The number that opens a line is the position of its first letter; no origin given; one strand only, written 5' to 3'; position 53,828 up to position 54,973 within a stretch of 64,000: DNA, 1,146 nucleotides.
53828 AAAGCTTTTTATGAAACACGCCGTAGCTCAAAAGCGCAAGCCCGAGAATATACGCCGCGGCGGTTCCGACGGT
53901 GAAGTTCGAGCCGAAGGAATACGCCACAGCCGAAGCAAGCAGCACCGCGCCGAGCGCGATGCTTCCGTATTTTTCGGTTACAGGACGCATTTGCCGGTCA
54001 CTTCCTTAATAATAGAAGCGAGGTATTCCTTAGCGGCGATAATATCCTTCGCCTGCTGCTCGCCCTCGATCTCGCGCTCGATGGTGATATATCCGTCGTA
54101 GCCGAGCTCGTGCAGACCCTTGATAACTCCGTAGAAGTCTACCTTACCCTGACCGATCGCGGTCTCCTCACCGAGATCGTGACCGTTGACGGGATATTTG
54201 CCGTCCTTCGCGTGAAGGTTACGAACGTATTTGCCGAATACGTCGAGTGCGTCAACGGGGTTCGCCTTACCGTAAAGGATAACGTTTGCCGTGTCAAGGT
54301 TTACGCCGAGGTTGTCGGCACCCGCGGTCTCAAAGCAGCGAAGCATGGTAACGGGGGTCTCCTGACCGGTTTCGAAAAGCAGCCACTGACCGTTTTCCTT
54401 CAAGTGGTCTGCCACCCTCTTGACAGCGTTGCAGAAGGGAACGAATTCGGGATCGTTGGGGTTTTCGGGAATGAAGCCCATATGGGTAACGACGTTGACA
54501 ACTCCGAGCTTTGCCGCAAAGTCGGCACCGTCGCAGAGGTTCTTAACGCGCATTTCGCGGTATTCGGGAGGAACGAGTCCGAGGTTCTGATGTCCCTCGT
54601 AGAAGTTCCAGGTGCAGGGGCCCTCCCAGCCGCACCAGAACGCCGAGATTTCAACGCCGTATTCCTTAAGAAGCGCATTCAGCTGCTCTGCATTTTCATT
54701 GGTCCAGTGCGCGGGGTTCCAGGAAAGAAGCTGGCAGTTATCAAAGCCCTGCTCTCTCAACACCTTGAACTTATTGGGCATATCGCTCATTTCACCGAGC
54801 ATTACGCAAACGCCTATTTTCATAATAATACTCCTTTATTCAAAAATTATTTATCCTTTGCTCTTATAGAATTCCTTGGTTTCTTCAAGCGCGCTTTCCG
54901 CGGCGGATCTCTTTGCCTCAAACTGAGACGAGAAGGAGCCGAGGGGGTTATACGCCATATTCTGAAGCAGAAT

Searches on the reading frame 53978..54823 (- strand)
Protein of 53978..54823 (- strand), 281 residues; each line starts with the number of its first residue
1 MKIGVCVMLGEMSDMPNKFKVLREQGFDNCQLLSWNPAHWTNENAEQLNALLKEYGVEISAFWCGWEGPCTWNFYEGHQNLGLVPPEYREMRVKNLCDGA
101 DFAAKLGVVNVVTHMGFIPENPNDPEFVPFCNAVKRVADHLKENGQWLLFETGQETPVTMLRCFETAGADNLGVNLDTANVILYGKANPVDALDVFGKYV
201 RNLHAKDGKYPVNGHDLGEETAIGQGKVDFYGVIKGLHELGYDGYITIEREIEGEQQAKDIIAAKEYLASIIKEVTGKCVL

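Call 63: find_encoding_contigs(protein=window:53978-54823:-, flank=10000, max_places=1)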
Protein window:53978-54823:- (281 aa): 3 contigs read that carry it; 1 place shown.
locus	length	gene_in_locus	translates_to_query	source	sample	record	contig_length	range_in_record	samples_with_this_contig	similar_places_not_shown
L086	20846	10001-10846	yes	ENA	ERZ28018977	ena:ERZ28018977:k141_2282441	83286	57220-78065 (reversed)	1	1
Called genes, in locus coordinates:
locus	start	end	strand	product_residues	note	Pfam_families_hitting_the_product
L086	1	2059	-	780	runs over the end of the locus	PF03477:ATP-cone, PF13597:NRDD, PF00462:Glutaredoxin (weak)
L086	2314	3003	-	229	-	PF13353:Fer4_12, PF04055:Radical_SAM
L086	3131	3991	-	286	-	-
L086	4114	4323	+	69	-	PF12844:HTH_19, PF13560:HTH_31, PF01381:HTH_3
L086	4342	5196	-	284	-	PF13306:LRR_5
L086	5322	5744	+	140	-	-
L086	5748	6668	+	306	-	PF13240:Zn_Ribbon_1 (weak)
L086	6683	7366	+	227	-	PF00069:Pkinase, PF07714:PK_Tyr_Ser-Thr, PF03109:ABC1 (weak), PF01636:APH (faint)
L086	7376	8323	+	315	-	-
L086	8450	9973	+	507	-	-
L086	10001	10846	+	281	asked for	PF01261:AP_endonuc_2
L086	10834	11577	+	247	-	PF02698:DUF218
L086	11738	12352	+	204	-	-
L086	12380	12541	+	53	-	-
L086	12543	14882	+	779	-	-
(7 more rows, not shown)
